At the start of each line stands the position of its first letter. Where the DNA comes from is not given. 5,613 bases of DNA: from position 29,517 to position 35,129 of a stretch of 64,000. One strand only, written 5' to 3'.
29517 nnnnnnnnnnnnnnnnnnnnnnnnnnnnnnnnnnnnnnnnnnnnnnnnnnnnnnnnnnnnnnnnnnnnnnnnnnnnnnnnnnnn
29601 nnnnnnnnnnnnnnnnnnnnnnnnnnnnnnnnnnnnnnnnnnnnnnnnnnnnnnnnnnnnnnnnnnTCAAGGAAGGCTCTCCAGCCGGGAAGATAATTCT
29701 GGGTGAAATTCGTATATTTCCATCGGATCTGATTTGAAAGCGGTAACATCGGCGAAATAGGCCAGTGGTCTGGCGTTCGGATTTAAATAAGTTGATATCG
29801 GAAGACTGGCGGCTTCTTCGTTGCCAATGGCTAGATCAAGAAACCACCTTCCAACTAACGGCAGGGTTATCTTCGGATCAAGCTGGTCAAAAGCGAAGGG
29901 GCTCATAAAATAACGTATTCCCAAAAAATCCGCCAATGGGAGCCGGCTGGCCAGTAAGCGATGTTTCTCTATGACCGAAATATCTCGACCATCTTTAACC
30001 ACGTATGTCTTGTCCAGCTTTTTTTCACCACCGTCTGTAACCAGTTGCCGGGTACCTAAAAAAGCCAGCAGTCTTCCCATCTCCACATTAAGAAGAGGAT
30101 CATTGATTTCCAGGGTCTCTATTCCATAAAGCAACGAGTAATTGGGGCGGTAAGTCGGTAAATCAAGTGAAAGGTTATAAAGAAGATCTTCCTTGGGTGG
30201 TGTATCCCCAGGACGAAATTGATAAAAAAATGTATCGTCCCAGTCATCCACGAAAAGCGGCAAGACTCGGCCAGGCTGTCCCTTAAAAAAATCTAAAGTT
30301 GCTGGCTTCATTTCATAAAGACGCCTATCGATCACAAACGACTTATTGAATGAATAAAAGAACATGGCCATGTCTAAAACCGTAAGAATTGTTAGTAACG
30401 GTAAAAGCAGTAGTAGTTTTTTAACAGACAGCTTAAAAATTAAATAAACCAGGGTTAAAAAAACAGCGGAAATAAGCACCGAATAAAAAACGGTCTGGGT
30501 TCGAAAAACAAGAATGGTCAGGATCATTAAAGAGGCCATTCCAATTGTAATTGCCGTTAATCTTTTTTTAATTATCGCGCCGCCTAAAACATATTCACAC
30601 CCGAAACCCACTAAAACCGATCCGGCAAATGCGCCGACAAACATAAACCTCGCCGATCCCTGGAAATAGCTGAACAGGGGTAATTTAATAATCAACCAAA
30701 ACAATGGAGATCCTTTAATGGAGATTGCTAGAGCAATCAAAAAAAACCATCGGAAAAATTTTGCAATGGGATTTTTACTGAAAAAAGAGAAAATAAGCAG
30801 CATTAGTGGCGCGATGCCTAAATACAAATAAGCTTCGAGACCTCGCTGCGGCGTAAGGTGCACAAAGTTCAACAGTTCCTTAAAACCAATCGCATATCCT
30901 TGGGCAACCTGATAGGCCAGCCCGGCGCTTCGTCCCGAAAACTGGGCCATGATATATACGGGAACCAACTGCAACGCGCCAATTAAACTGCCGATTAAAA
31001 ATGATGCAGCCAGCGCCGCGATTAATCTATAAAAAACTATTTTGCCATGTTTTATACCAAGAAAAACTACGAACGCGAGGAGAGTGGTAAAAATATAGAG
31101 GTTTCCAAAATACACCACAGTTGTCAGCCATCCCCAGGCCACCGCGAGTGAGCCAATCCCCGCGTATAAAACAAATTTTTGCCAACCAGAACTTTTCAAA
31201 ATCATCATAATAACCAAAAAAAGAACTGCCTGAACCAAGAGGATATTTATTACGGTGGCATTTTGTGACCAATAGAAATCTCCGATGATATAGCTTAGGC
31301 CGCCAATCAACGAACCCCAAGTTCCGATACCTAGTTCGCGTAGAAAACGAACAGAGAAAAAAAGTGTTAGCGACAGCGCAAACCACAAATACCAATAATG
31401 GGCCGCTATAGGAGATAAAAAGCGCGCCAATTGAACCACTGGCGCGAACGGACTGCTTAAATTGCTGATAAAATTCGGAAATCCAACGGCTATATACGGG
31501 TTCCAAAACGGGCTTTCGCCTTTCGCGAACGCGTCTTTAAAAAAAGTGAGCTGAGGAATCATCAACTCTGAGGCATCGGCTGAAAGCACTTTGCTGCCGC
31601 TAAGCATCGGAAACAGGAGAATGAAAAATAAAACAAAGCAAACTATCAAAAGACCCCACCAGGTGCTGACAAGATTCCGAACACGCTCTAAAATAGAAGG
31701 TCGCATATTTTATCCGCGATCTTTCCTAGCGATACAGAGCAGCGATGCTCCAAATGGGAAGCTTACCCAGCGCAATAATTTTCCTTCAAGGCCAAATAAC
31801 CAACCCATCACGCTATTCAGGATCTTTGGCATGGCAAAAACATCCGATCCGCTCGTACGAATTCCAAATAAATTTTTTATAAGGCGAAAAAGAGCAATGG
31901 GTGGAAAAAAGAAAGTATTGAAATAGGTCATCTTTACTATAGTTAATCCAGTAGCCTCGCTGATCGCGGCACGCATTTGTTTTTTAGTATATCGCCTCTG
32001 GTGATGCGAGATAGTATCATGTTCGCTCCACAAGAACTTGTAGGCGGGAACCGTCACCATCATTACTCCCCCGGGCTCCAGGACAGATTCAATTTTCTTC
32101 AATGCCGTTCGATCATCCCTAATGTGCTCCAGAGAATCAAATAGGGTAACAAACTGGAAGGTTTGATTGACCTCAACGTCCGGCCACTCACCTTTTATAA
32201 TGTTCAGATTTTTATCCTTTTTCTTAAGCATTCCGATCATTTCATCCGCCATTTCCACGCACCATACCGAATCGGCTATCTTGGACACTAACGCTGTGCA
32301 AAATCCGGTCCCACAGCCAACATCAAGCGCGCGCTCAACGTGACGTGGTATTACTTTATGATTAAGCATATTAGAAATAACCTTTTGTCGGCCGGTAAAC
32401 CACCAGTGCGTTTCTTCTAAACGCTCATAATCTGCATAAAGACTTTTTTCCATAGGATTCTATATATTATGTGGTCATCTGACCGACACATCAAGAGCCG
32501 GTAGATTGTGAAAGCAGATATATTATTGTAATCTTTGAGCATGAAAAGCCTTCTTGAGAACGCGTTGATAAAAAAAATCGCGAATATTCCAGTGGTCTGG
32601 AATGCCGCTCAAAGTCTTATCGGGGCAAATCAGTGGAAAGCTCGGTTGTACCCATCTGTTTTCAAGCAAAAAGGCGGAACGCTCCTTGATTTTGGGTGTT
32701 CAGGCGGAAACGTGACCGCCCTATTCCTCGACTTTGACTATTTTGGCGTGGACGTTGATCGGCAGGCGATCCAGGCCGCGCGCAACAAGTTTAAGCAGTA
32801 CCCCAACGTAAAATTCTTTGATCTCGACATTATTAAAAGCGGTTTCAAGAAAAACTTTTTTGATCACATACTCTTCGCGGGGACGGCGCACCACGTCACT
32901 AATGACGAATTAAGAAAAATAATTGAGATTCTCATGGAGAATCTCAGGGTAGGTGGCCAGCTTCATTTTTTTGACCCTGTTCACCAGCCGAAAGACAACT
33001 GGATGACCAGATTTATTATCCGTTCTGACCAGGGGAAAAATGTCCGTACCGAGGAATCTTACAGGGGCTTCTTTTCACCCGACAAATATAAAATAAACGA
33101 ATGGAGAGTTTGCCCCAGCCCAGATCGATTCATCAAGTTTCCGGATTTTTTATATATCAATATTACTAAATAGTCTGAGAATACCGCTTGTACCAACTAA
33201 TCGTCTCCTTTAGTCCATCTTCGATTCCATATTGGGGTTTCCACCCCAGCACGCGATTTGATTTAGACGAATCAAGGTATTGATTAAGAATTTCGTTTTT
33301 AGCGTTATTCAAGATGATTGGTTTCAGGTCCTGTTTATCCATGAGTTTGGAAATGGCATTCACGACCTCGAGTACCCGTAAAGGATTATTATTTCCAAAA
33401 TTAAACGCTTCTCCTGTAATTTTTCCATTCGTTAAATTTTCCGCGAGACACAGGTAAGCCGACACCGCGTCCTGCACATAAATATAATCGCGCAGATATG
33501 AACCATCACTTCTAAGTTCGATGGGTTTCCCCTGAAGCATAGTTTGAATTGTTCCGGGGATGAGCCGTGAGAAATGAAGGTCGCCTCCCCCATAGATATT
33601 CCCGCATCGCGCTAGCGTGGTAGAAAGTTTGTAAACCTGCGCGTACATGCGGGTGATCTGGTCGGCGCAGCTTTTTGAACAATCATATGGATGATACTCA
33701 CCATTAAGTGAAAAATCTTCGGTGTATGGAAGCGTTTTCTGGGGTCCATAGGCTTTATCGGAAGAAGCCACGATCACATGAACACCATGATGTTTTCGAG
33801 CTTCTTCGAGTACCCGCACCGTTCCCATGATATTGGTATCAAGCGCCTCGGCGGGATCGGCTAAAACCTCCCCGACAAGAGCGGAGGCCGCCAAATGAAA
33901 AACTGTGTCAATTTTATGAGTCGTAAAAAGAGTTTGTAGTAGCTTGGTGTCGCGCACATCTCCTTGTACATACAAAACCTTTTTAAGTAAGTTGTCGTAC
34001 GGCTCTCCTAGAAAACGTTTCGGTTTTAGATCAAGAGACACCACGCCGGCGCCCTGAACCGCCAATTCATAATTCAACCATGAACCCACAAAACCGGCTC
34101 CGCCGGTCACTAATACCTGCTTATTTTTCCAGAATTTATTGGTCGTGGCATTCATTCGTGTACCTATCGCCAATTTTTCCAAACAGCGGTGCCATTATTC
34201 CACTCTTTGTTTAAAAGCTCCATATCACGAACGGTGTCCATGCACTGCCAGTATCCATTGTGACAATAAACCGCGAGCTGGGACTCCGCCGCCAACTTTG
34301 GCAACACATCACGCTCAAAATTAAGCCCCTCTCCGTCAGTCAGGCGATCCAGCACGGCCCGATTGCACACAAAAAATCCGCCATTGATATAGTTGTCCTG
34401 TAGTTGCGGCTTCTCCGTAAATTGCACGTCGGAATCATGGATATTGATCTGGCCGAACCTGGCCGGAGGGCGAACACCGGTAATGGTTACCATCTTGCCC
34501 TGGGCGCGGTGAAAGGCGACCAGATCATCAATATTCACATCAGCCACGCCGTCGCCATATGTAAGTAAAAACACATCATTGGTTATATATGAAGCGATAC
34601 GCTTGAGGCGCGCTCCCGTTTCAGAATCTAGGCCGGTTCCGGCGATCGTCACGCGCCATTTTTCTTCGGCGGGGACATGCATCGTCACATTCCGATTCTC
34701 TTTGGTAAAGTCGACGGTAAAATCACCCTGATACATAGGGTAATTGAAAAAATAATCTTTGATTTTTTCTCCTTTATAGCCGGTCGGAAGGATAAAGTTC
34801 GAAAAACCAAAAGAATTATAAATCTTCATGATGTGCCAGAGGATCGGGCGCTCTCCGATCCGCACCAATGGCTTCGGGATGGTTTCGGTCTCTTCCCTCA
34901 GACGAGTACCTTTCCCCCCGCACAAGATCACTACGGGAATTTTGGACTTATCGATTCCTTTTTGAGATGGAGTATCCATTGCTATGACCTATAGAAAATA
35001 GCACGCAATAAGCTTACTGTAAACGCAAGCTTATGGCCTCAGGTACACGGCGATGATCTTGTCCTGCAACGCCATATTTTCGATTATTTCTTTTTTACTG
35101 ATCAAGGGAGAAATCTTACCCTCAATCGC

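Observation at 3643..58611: About 55-kb composite glycan-biosynthesis island with three nucleotide-sugar routes, more than nine methyltransferases and four GT-C-type transferases, next to a giant Thr/Ser-rich PG-binding surface protein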

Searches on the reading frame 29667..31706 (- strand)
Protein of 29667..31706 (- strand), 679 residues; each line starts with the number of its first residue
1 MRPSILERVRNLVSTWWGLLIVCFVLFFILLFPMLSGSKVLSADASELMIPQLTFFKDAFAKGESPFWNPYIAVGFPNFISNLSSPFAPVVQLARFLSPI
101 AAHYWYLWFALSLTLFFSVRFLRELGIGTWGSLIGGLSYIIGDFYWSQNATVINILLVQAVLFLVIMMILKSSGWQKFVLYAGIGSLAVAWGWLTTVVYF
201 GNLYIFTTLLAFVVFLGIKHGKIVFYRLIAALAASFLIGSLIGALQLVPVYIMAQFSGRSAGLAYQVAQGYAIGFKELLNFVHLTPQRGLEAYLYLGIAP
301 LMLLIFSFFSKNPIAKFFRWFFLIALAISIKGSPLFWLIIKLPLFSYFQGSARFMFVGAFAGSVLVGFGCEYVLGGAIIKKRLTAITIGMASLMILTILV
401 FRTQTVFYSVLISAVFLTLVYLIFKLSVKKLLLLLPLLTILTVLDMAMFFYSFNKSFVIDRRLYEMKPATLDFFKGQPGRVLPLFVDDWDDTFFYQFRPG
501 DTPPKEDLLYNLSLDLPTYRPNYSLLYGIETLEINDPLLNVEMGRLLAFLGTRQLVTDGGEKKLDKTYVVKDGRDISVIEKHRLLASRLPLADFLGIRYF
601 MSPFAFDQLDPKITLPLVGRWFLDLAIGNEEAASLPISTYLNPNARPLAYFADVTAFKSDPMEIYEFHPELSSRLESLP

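Call 7: search_protein_families(library=pfam, proteins=[window:29667-31706:-], max_evalue=0.001)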
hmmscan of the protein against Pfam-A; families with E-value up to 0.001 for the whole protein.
window:29667-31706:- (679 aa): 0 families

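Call 10: search_protein_families(library=pfam, proteins=[window:29667-31706:-], max_evalue=1)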
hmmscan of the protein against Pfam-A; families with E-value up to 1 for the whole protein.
window:29667-31706:- (679 aa): 0 families

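Call 16: search_protein_families(library=ncbifam, proteins=[window:29667-31706:-], max_evalue=1)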
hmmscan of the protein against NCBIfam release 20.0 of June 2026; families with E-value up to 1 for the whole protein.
window:29667-31706:- (679 aa): 0 families

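Call 19: find_homologous_proteins(query=window:29667-31706:-, max_evalue=0.001)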
Query window:29667-31706:- (679 aa): 22 proteins with E <= 0.001 among 8000 candidates.
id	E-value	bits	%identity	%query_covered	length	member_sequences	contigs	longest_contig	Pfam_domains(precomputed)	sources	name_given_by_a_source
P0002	0.0e+0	1494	100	100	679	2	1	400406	-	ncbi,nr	ncbi:MAG: hypothetical protein G01um10143_168 [Parcubacteria group bacterium Gr01-1014_3]|nr:MAG: hy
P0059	0.0e+0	1179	79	98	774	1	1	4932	PF09586.17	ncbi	-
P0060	3.9e-298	1009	70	98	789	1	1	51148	PF09586.17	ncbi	-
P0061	5.0e-193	661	50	95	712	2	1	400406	-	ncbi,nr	ncbi:MAG: hypothetical protein G01um10143_165 [Parcubacteria group bacterium Gr01-1014_3]|nr:MAG: hy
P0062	5.9e-189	648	49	97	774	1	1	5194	PF09586.17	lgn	-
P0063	2.7e-171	590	47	97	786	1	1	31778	PF09586.17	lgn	-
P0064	3.9e-168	579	45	97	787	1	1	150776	PF09586.17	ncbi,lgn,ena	-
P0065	7.6e-165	568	46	99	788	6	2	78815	PF09586.17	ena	-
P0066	5.4e-161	556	45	97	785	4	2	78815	PF09586.17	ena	-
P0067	3.3e-159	550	44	97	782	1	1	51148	PF09586.17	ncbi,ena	-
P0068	4.4e-159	549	45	98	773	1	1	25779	PF09586.17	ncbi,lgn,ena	-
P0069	1.4e-158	548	45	97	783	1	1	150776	PF09586.17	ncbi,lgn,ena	-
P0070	4.9e-157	543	44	94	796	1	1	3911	PF09586.17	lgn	-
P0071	1.0e-151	525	43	94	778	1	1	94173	PF09586.17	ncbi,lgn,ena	-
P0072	1.0e-148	515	43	93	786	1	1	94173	PF09586.17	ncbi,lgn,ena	-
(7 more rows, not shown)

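Call 85: search_protein_families(library=pfam, proteins=[P0003, L002:13890-16199:+], max_evalue=0.001)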
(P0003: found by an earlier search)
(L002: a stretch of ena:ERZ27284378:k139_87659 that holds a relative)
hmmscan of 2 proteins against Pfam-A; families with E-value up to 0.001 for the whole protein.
P0003 (772 aa): 1 family
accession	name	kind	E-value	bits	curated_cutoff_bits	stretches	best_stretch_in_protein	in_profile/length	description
PF09586.16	YfhO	-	1.8e-09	37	28.5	1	698-760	760-823/835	Bacterial membrane protein YfhO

L002:13890-16199:+ (769 aa): 1 family
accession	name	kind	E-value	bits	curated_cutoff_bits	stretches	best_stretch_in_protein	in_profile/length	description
PF09586.16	YfhO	-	6.3e-12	45.1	28.5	2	699-752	769-823/835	Bacterial membrane protein YfhO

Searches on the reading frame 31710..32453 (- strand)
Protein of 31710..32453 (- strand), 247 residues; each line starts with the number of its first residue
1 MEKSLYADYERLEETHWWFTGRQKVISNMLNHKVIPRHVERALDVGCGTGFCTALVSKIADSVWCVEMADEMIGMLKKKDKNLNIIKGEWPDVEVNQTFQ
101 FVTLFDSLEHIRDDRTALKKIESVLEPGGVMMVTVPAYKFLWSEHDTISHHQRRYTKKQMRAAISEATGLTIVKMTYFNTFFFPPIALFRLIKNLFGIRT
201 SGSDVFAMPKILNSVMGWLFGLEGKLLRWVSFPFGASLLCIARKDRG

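Call 7: search_protein_families(library=pfam, proteins=[window:31710-32453:-], max_evalue=0.001)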
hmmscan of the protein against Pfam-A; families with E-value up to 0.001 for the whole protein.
window:31710-32453:- (247 aa): 9 families
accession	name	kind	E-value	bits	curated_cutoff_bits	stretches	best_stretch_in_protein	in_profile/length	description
PF13489.12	Methyltransf_23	-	7.6e-14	52.2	27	1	39-157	23-147/164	Methyltransferase domain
PF08241.18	Methyltransf_11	-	2.8e-13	50.7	21.2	1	43-132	1-94/95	Methyltransferase domain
PF13649.12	Methyltransf_25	-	1.3e-12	48.6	27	1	43-129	2-97/97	Methyltransferase domain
PF13847.12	Methyltransf_31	-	2.7e-09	37.3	27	1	41-137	6-113/145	Methyltransferase domain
PF08242.18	Methyltransf_12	-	4.8e-09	37.3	30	1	43-130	1-97/98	Methyltransferase domain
PF05219.18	DREV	-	3.6e-08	33.3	26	1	39-135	95-188/265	DREV methyltransferase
PF01209.24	Ubie_methyltran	-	2.1e-06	27.7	20.1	1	29-133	38-151/233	ubiE/COQ5 methyltransferase family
PF00398.26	RrnaAD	-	3.2e-05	23.6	24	1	20-97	13-92/263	Ribosomal RNA adenine dimethylase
PF05401.17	NodS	-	0.00027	21.3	24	1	23-132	28-143/201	Nodulation protein S (NodS)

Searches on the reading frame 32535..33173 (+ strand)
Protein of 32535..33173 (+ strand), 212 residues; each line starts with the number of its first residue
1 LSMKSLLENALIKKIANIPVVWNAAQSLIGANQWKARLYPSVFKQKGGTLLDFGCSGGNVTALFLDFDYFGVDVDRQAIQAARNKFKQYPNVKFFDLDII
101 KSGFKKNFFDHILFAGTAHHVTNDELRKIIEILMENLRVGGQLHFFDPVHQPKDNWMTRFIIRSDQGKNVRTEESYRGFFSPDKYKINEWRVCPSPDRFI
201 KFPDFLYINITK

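Call 7: search_protein_families(library=pfam, proteins=[window:32535-33173:+], max_evalue=0.001)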
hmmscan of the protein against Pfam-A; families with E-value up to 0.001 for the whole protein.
window:32535-33173:+ (212 aa): 7 families
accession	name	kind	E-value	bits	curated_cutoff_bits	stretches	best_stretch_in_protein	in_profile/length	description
PF13649.12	Methyltransf_25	-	9.4e-13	49.1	27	1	51-141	2-97/97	Methyltransferase domain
PF08242.18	Methyltransf_12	-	3.4e-11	44.2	30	1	51-143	1-98/98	Methyltransferase domain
PF08241.18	Methyltransf_11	-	5.2e-11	43.5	21.2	1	51-144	1-94/95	Methyltransferase domain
PF13847.12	Methyltransf_31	-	9.1e-10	38.8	27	1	45-149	2-113/145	Methyltransferase domain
PF13489.12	Methyltransf_23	-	8.6e-07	29.3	27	1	37-148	15-119/164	Methyltransferase domain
PF05401.17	NodS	-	0.00011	22.6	24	1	18-148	15-147/201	Nodulation protein S (NodS)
PF05175.20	MTS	-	0.00029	20.9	23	1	43-159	27-152/170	Methyltransferase small domain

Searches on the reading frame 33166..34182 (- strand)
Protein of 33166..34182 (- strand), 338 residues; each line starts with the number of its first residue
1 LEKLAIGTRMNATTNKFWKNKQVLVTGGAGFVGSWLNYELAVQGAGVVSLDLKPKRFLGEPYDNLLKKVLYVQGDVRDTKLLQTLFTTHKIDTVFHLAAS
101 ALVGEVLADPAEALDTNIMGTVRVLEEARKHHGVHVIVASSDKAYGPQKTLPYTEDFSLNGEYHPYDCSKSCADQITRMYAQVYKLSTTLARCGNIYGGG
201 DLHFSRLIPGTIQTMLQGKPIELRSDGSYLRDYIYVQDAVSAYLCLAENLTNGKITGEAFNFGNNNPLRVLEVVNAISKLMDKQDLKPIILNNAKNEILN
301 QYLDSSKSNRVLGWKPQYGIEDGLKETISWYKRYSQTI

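Call 8: search_protein_families(library=pfam, proteins=[window:33166-34182:-], max_evalue=0.001)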
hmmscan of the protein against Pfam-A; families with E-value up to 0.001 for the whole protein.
window:33166-34182:- (338 aa): 7 families
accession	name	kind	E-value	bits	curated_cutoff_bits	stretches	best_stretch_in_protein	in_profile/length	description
PF16363.11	GDP_Man_Dehyd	-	7.2e-51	174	27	1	24-327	1-332/332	GDP-mannose 4,6 dehydratase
PF01370.27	Epimerase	-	3.2e-50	171.2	20.9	1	23-262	1-239/240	NAD dependent epimerase/dehydratase family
PF01073.25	3Beta_HSD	-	4.8e-18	65.6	22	1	24-287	1-274/280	3-beta hydroxysteroid dehydrogenase/isomerase family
PF02719.21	Polysacc_synt_2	-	6.7e-18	65.3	20.2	1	23-284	1-250/293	Polysaccharide biosynthesis protein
PF04321.23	RmlD_sub_bind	-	3.9e-12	46.3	27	1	22-289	2-241/287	RmlD substrate binding domain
PF07993.18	NAD_binding_4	-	4.7e-10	39.5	20.1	1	26-198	2-209/258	Male sterility protein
PF00106.31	adh_short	-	0.00072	19.5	26.6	0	21-140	1-135/195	short chain dehydrogenase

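Call 48: search_protein_families(library=ncbifam, proteins=[window:33166-34182:-], max_evalue=0.00001)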
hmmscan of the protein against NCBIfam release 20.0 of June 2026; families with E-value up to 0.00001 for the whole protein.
window:33166-34182:- (338 aa): 28 families (the best 25 are shown)
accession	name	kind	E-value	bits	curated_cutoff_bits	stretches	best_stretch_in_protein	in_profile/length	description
TIGR02622.1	CDP_4_6_dhtase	equivalog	3.9e-63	213.7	278.45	1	17-335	1-335/352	CDP-glucose 4,6-dehydratase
TIGR01181.1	dTDP_gluc_dehyt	equivalog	3.5e-56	190.6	365.1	1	23-335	2-315/321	dTDP-glucose 4,6-dehydratase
TIGR01179.1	galE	equivalog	2.6e-45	154.7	262.3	1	22-336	1-330/332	UDP-glucose 4-epimerase GalE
NF007490.0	PRK10084.1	subfamily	6e-39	134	649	1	22-333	2-336/361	dTDP-glucose 4,6-dehydratase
NF007582.0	PRK10217.1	equivalog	1.9e-38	132.5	698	1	21-332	2-332/355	dTDP-glucose 4,6-dehydratase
TIGR04180.1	EDH_00030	hypoth_equivalog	6.8e-38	130.4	475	1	23-318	1-296/297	NAD-dependent 4,6-dehydratase LegB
NF007956.0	PRK10675.1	subfamily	1.6e-34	119.6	394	2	22-178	2-161/338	UDP-glucose 4-epimerase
NF011728.1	PRK15181.1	equivalog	7e-25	87.8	760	1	19-333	14-339/348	Vi polysaccharide biosynthesis UDP-N-acetylglucosaminuronic acid C-4 epimerase TviC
TIGR02197.1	heptose_epim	equivalog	2.6e-22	79.4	274.6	1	23-333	1-315/316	ADP-glyceromanno-heptose 6-epimerase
NF042422.1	oxyalk_red_OleD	equivalog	1.4e-21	77.2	580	1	22-282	2-251/329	2-alkyl-3-oxoalkanoate reductase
NF042423.1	oxyalk_red_Shew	equivalog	1.7e-18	66.8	580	1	19-283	7-259/331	2-alkyl-3-oxoalkanoate reductase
NF008872.0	PRK11908.1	equivalog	9.4e-17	61.1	294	1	21-333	2-337/349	bifunctional UDP-4-keto-pentose/UDP-xylose synthase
TIGR03466.1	HpnA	hypoth_equivalog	1.5e-15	57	367.65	1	22-178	2-153/327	hopanoid-associated sugar epimerase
NF047922.1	GDPFucSynFcl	equivalog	3.3e-15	56.3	500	1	73-334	36-304/308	GDP-L-fucose synthase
NF043036.1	ErythonDh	equivalog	5.9e-13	48.7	325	1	22-180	2-163/321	D-erythronate dehydrogenase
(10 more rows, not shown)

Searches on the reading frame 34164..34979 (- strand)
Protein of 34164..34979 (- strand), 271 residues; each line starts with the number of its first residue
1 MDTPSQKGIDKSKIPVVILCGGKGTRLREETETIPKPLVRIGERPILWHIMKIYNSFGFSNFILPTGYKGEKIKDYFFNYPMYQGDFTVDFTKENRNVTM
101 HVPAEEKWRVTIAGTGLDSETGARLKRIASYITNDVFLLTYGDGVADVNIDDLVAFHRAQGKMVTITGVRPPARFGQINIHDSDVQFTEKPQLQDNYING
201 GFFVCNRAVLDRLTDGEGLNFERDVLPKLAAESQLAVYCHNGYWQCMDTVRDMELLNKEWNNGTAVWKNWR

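Call 8: search_protein_families(library=pfam, proteins=[window:34164-34979:-], max_evalue=0.001)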
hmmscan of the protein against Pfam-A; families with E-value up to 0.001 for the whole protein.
window:34164-34979:- (271 aa): 2 families
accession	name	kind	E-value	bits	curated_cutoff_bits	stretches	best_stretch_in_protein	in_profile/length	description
PF00483.29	NTP_transferase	-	1.5e-20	74.2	21.2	1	17-245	3-227/245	Nucleotidyl transferase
PF12804.13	NTP_transf_3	-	1.2e-06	29.2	27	1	16-76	1-54/160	MobA-like NTP transferase domain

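Call 48: search_protein_families(library=ncbifam, proteins=[window:34164-34979:-], max_evalue=0.00001)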
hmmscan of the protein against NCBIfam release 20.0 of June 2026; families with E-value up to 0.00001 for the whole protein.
window:34164-34979:- (271 aa): 15 families
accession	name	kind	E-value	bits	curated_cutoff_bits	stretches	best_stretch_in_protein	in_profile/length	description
TIGR02623.1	G1P_cyt_trans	equivalog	2.1e-93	312.5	300.25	1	16-270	3-255/255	glucose-1-phosphate cytidylyltransferase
NF052502.1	man1P_GTase_Rv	exception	4.5e-26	91.6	440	2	120-253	84-223/352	mannose-1-phosphate guanylyltransferase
TIGR03992.1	Arch_glmU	subfamily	1.3e-22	80.2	292.1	1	16-245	3-212/393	bifunctional sugar-1-phosphate nucleotidylyltransferase/acetyltransferase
NF049965.1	GlMnHpPGnyltfHddC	equivalog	1.4e-18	67.4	300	1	17-79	4-66/221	D-glycero-D-manno-heptose 1-phosphate guanosyltransferase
NF041313.1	UDPGP_AglF_Halo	equivalog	3.6e-15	56.1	400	1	17-78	4-65/234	UTP--glucose-1-phosphate uridylyltransferase AglF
NF045761.1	NAMPUrTaseMurU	equivalog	4.4e-15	56.1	250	1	17-84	4-71/226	N-acetylmuramate alpha-1-phosphate uridylyltransferase MurU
NF003670.0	PRK05293.1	equivalog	1.4e-13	50.6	470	1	13-253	4-251/382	glucose-1-phosphate adenylyltransferase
TIGR02091.1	glgC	equivalog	2.6e-13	49.8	424.9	1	16-251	3-250/364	glucose-1-phosphate adenylyltransferase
NF041173.1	Sug_nt_acttase_Thmprot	equivalog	1.2e-12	47.5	600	1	16-247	3-214/405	bifunctional sugar-1-phosphate nucleotidylyltransferase/acetyltransferase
TIGR01208.1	rmlA_long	equivalog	1.1e-10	41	320.25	1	17-194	3-162/353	glucose-1-phosphate thymidylyltransferase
NF002772.0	PRK02862.1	equivalog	2.9e-09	36.2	537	0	180-251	189-263/429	glucose-1-phosphate adenylyltransferase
TIGR01173.1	glmU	equivalog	5.5e-08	32.1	366.85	1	16-79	3-63/452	bifunctional UDP-N-acetylglucosamine diphosphorylase/glucosamine-1-phosphate N-acetyltransferase GlmU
NF041135.1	IPPtranDIPPsyn_Thcocales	equivalog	7.8e-08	31.7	580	1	17-77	4-60/419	bifunctional L-myo-inositol-1-phosphate cytidylyltransferase/CDP-L-myo-inositol myo-inositolphosphotransferase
NF001947.0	PRK00725.1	subfamily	7.3e-07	28.3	470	1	16-234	19-250/426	glucose-1-phosphate adenylyltransferase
NF002023.0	PRK00844.1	subfamily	7.2e-06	25.1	458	0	12-194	5-184/408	glucose-1-phosphate adenylyltransferase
